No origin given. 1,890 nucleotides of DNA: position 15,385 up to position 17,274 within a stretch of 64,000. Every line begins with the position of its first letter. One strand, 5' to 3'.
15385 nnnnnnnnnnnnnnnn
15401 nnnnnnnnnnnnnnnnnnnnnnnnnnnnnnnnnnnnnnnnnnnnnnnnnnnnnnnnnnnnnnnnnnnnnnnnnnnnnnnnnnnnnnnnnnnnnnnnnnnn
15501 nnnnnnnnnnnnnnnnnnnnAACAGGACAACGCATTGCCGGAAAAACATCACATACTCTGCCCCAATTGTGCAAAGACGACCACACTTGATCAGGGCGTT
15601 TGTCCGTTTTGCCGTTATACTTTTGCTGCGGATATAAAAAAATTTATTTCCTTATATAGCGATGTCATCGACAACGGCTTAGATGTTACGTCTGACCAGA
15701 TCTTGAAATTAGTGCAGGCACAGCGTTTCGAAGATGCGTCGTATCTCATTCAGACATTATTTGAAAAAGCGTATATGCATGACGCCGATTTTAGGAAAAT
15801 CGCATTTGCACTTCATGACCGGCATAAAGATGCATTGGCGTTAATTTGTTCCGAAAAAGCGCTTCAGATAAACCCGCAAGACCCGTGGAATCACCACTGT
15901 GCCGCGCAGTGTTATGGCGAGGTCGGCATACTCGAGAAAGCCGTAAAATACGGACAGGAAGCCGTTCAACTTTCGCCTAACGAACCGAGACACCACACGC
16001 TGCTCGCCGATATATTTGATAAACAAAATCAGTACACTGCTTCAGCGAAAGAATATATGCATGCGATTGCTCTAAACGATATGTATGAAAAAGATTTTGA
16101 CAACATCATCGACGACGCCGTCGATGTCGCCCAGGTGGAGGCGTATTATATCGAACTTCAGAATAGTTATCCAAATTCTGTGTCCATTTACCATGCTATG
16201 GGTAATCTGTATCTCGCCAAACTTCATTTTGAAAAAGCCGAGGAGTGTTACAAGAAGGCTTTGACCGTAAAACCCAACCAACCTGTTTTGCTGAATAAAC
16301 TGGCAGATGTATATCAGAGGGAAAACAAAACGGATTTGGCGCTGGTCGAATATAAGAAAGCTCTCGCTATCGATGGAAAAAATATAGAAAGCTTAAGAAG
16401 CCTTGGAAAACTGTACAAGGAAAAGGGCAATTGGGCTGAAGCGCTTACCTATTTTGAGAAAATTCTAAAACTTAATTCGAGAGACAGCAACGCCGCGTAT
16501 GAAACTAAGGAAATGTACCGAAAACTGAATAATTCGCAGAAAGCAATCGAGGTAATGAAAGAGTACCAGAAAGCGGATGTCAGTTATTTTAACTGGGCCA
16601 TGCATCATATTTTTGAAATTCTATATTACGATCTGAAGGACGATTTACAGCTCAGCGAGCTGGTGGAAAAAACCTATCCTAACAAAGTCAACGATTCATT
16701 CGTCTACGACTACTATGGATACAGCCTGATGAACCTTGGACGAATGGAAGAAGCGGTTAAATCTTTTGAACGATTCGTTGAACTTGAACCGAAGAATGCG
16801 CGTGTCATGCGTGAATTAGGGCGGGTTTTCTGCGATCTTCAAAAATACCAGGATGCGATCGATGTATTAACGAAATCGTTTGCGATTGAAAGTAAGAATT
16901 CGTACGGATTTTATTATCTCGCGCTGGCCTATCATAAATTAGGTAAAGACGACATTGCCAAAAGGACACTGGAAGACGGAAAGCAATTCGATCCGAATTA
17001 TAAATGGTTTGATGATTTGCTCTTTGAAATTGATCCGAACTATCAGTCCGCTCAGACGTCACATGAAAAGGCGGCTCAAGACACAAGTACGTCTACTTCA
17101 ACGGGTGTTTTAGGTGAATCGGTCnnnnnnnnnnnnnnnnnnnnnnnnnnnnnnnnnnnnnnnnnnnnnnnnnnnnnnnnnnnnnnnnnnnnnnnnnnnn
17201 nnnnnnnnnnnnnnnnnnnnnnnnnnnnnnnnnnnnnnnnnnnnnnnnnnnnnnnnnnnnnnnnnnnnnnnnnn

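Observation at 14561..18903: Secreted alpha/beta hydrolase and a zinc-ribbon-TPR-ClpA-like double AAA+ unfoldase inserted between nuoM and nuoN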

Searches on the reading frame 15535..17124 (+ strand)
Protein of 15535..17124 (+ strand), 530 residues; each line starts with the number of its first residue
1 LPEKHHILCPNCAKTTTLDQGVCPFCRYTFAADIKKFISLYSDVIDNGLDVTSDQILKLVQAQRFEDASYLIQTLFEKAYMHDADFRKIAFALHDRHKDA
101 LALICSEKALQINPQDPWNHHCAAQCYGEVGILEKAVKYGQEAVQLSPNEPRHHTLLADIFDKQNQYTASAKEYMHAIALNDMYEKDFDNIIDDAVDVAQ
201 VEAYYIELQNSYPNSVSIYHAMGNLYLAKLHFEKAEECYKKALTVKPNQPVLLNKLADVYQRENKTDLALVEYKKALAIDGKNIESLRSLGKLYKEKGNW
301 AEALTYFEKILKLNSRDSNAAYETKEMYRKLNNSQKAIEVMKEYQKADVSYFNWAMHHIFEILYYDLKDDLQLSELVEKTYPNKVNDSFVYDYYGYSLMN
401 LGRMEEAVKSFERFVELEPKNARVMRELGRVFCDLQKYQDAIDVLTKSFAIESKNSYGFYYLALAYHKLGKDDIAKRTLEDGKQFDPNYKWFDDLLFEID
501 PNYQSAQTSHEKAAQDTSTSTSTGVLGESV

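Call 46: search_protein_representatives(protein=window:15535-17124:+)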
Query: 530 residues. Proteins with E-value up to 0.001 (for the whole library): 133525; up to 1e-10: 22886; up to 1e-30: 465. The best 150 are listed.
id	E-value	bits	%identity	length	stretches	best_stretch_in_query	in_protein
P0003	0.0e+00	1018.0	83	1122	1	1-530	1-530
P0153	2.9e-85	303.4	24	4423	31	248-451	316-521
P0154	2.5e-79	283.8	25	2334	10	157-321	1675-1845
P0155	5.6e-78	279.4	22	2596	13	187-460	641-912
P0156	2.6e-75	270.5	24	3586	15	222-488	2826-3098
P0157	3.0e-70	253.9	25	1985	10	103-473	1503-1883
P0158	7.2e-68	246.0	24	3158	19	217-320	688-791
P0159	1.0e-64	235.6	25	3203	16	71-314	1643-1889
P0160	2.2e-64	234.5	26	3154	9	212-320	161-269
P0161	2.6e-64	234.3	29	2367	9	218-359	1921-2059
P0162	1.1e-63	232.3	24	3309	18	221-464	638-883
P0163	2.7e-63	230.9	23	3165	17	215-314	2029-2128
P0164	5.1e-63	230.0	27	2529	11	111-313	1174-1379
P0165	7.6e-63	229.4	24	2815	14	213-487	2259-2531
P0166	1.0e-62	229.0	30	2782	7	213-464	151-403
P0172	1.3e-57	212.2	30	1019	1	86-493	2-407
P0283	5.9e-40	153.9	26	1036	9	212-445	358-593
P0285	6.8e-40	153.7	30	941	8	394-460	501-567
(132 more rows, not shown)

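Call 47: search_protein_families(library=pfam, proteins=[P0172, P0283, P0285], max_evalue=0.00001)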
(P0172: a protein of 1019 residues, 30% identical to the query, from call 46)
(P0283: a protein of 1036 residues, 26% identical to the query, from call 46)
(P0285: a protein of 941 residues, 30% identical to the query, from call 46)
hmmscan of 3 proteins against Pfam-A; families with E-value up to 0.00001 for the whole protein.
P0172 (1019 aa): 30 families (the best 25 are shown)
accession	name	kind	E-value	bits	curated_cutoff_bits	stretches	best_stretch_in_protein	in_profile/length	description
PF07724.20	AAA_2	-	7.8e-59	198.9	27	1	753-924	1-166/166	AAA domain (Cdc48 subfamily)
PF14559.12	TPR_19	-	2.5e-32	111.4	25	3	363-411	18-66/68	Tetratricopeptide repeat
PF07719.23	TPR_2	-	5.6e-29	98.3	27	0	370-402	1-33/34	Tetratricopeptide repeat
PF13428.12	TPR_14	-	7.6e-29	97.7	23.5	0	371-407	2-38/44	Tetratricopeptide repeat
PF00515.34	TPR_1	-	5.5e-26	89.7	27.8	0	370-402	1-33/34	Tetratricopeptide repeat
PF13181.12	TPR_8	-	6.1e-25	85.7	25.7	0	370-402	1-33/34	Tetratricopeptide repeat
PF00004.35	AAA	-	2.2e-22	80.3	21.2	2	476-588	2-109/131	ATPase family associated with various cellular activities (AAA)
PF13432.12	TPR_16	-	4.9e-22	78.5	32.7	1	169-230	2-63/65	Tetratricopeptide repeat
PF13424.12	TPR_12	-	9.8e-22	77.4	30.1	0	338-399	5-74/77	Tetratricopeptide repeat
PF13431.12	TPR_17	-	1.4e-20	72.2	24.4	0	361-391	4-34/34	Tetratricopeptide repeat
PF07728.20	AAA_5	-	1.4e-16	61.2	22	1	758-877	2-123/139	AAA domain (dynein-related subfamily)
PF13414.12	TPR_11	-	5.3e-16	58.5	26.8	0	6-45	1-40/42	TPR repeat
PF13174.12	TPR_6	-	5.9e-15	55.2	26.3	0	372-392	2-22/33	Tetratricopeptide repeat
PF17871.7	AAA_lid_9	-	3.2e-14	53.1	22.8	1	615-692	1-78/104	AAA lid domain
PF13371.12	TPR_9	-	3.6e-13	49.7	35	0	206-264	3-61/73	Tetratricopeptide repeat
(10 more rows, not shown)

P0283 (1036 aa): 36 families (the best 25 are shown)
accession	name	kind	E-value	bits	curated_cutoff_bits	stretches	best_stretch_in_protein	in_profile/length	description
PF07719.23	TPR_2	-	1.1e-88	284.5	27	1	918-947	4-33/34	Tetratricopeptide repeat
PF00515.34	TPR_1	-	2.2e-79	258.7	27.8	1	918-947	4-33/34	Tetratricopeptide repeat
PF13414.12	TPR_11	-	8.5e-78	256.3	26.8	2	747-788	1-42/42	TPR repeat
PF13181.12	TPR_8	-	1.2e-73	237.5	25.7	0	468-500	1-33/34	Tetratricopeptide repeat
PF14559.12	TPR_19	-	8.3e-73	241.1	25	5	753-814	4-66/68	Tetratricopeptide repeat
PF13428.12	TPR_14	-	8.8e-67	215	23.5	0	297-334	4-41/44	Tetratricopeptide repeat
PF13431.12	TPR_17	-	1.1e-65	212.9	24.4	0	762-794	1-33/34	Tetratricopeptide repeat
PF13432.12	TPR_16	-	1.8e-63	210.9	32.7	4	300-361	3-64/65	Tetratricopeptide repeat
PF13424.12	TPR_12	-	3.1e-62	207.2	30.1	3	260-324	3-75/77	Tetratricopeptide repeat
PF12895.13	ANAPC3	-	1.4e-49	166.7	27.2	2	274-352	3-80/82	Anaphase-promoting complex, cyclosome, subunit 3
PF13176.12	TPR_7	-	2e-36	121.4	27.9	0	300-326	5-33/36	Tetratricopeptide repeat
PF13174.12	TPR_6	-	1.5e-31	107.3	26.3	0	297-326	3-32/33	Tetratricopeptide repeat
PF13371.12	TPR_9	-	6.9e-30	103.3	35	0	243-294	12-63/73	Tetratricopeptide repeat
PF23914.1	TPR_CcmH_CycH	-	1.9e-29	103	42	1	833-947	42-153/158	Cytochrome c-type biogenesis protein H TPR domain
PF12569.14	NatA_aux_su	-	1.3e-24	87.4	33.3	0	482-567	170-257/515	N-terminal acetyltransferase A, auxiliary subunit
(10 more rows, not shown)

P0285 (941 aa): 37 families (the best 25 are shown)
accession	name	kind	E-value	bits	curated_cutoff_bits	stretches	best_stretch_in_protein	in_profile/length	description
PF00515.34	TPR_1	-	1.1e-147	474.9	27.8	13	530-562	2-34/34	Tetratricopeptide repeat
PF13414.12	TPR_11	-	1e-134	438.4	26.8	13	536-577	1-42/42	TPR repeat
PF07719.23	TPR_2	-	1e-123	393.8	27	10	530-562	2-34/34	Tetratricopeptide repeat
PF13181.12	TPR_8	-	7e-120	381.6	25.7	9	530-562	2-34/34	Tetratricopeptide repeat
PF13431.12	TPR_17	-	2.3e-93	299.3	24.4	5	484-515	2-33/34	Tetratricopeptide repeat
PF13432.12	TPR_16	-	1.1e-90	297.9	32.7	8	535-595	3-63/65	Tetratricopeptide repeat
PF13428.12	TPR_14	-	1.4e-71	229.9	23.5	1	530-570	2-42/44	Tetratricopeptide repeat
PF14559.12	TPR_19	-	2.7e-63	210.6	25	2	539-600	1-62/68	Tetratricopeptide repeat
PF13424.12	TPR_12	-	2.6e-59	197.8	30.1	4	496-559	4-75/77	Tetratricopeptide repeat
PF13371.12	TPR_9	-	4.8e-48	161.5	35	0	505-565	5-65/73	Tetratricopeptide repeat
PF01239.28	PPTA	-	2.1e-44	146.8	29.5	0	545-575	1-31/32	Protein prenyltransferase alpha subunit repeat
PF13174.12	TPR_6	-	1.9e-40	135.2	26.3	0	496-524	1-29/33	Tetratricopeptide repeat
PF12895.13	ANAPC3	-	4.2e-36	123.5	27.2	1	475-554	3-81/82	Anaphase-promoting complex, cyclosome, subunit 3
PF23914.1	TPR_CcmH_CycH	-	3.6e-35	121.6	42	0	422-468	45-91/158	Cytochrome c-type biogenesis protein H TPR domain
PF13374.12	TPR_10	-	5.3e-35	118.9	27.5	0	533-558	6-31/42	Tetratricopeptide repeat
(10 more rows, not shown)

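Call 48: find_encoding_contigs(protein=P0172, flank=10000, max_places=4)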
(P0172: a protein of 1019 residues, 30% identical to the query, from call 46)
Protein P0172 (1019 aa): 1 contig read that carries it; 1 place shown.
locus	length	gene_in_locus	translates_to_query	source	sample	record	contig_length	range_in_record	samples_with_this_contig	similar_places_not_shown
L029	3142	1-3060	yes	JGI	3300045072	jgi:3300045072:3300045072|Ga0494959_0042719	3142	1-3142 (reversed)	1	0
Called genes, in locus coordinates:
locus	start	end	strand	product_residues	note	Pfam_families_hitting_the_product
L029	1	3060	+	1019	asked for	PF14559:TPR_19 (weak), PF13432:TPR_16 (weak), PF00004:AAA, PF17871:AAA_lid_9, PF00004:AAA, PF07724:AAA_2, PF07728:AAA_5, PF10431:ClpB_D2-small, +30 more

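Call 68: predict_structure(alignment_id=A3)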
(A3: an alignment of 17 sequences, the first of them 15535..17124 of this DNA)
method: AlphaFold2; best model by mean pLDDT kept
length: 530 residues; sequences in the alignment: 17
mean_pLDDT: 91.1   pTM: 0.73
mean pLDDT of the five models: 91.1, 90.9, 90.5, 90.4, 90.1
residues with pLDDT >= 90: 448; 70-90: 51; 50-70: 6; < 50: 25
segments of 3 or more residues with pLDDT < 50: 508-530
pLDDT, mean of each block of 10 residues (from residue 1): 72 84 90 87 93 97 96 95 98 96 98 98 96 97 97 97 95 97 91 90 96 93 95 97 93 97 94 97 97 95 98 96 97 97 93 93 96 95 87 94 96 94 95 97 96 91 97 95 90 92 65 28 27
secondary structure, 60 per line:
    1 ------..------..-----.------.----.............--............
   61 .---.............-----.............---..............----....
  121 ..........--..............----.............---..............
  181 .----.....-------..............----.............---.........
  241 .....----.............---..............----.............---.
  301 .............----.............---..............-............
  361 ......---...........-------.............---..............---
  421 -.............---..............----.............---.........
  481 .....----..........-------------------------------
elements in order: H34-46 H49-61 H65-77 H83-95 H99-112 H117-130 H133-146 H151-163 H167-181 H186-190 H198-211 H216-228 H232-245 H250-262 H266-279 H284-296 H300-313 H318-330 H334-347 H349-366 H370-380 H388-400 H404-417 H422-434 H438-451 H456-468 H472-485 H490-499
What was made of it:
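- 15634..17031 (+): Continuous TPR-like alpha-solenoid (residues 34-499, 28 helices). The AF2 N-domain model has pLDDT 91.1 and pTM 0.73 (call 68).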

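Call 71: fold_search(model_id=the predicted structure, library=pdb)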
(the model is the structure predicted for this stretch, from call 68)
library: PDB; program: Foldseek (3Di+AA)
matches with E <= 10: 1694; with E <= 0.001: 534
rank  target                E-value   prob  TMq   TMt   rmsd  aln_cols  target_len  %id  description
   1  1w3b_A                1.1e-14  1.00  0.38  0.49  10.9       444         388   16  The superhelical TPR domain of O-linked GlcNAc transferase reveals structural similarities to importin alpha. (released 2004-09-09)
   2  7yeh_A                5.1e-14  1.00  0.35  0.20  14.9       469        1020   16  Cryo-EM structure of human OGT-OGA complex (released 2023-07-12)
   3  8dtf_A                2.2e-13  1.00  0.39  0.28  11.8       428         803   19  Cryo-EM structure of the full length Arabidopsis SPY with complete TPRs (released 2023-03-08)
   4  6eou                  2.8e-13  1.00  0.38  0.54   8.2       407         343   16  O-GlcNAc transferase TPR domain with the intellectual disability associated mutation L254F (released 2018-05-09)
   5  7y4i_A                3.3e-13  1.00  0.39  0.27  12.5       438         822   19  Crystal structure of SPINDLY in complex with GDP (released 2022-12-07)
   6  1w3b_B                3.7e-13  1.00  0.40  0.54  11.6       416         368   17  The superhelical TPR domain of O-linked GlcNAc transferase reveals structural similarities to importin alpha. (released 2004-09-09)
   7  8dtg_A                4.1e-13  1.00  0.40  0.28  11.3       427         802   18  Cryo-EM structure of Arabidopsis SPY alternative conformation 1 (released 2023-03-08)
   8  7yea_A                4.6e-13  1.00  0.36  0.21  14.7       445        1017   17  Human O-GlcNAc transferase Dimer (released 2023-07-12)
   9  7y4i_B                1.2e-12  1.00  0.31  0.22  16.6       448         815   19  Crystal structure of SPINDLY in complex with GDP (released 2022-12-07)
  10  9rtt_Q                1.8e-12  1.00  0.27  0.17  18.1       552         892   13  Activated Elongation Complex with IWS1 and ELOF1 (released 2025-09-03)
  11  7ntf_A                2.2e-12  1.00  0.33  0.21  13.9       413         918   18  Cryo-EM structure of unliganded O-GlcNAc transferase (released 2021-11-17)
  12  9gaw_J                5.0e-12  1.00  0.31  0.32  20.5       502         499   15  High-resolution structure of the Anaphase-promoting complex/cyclosome (APC/C) bound to co-activator Cdh1 (released 2024-08-14)
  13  8dtg_B                5.2e-12  1.00  0.35  0.27  11.0       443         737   16  Cryo-EM structure of Arabidopsis SPY alternative conformation 1 (released 2023-03-08)
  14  8chy                  7.7e-12  1.00  0.27  0.48  10.3       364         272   21  Crystal structure of an 8-repeat consensus TPR superhelix with Zinc. (released 2024-02-21)
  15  6voa_E                9.7e-12  1.00  0.36  0.47  12.5       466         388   14  Cryo-EM structure of the BBSome-ARL6 complex (released 2020-06-24)
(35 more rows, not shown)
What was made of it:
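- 15634..17031 (+): The best structural matches are the OGT/SPINDLY TPR superhelices and APC/C TPR subunits (call 71).
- Closest known: TPR superhelix of O-GlcNAc transferase / SPINDLY. Same: In those enzymes the superhelix recruits protein substrates and leads them to the active site (call 71; function from own knowledge).
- The TPR head is modelled with high confidence as an OGT/SPY-like superhelix (calls 68, 71).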
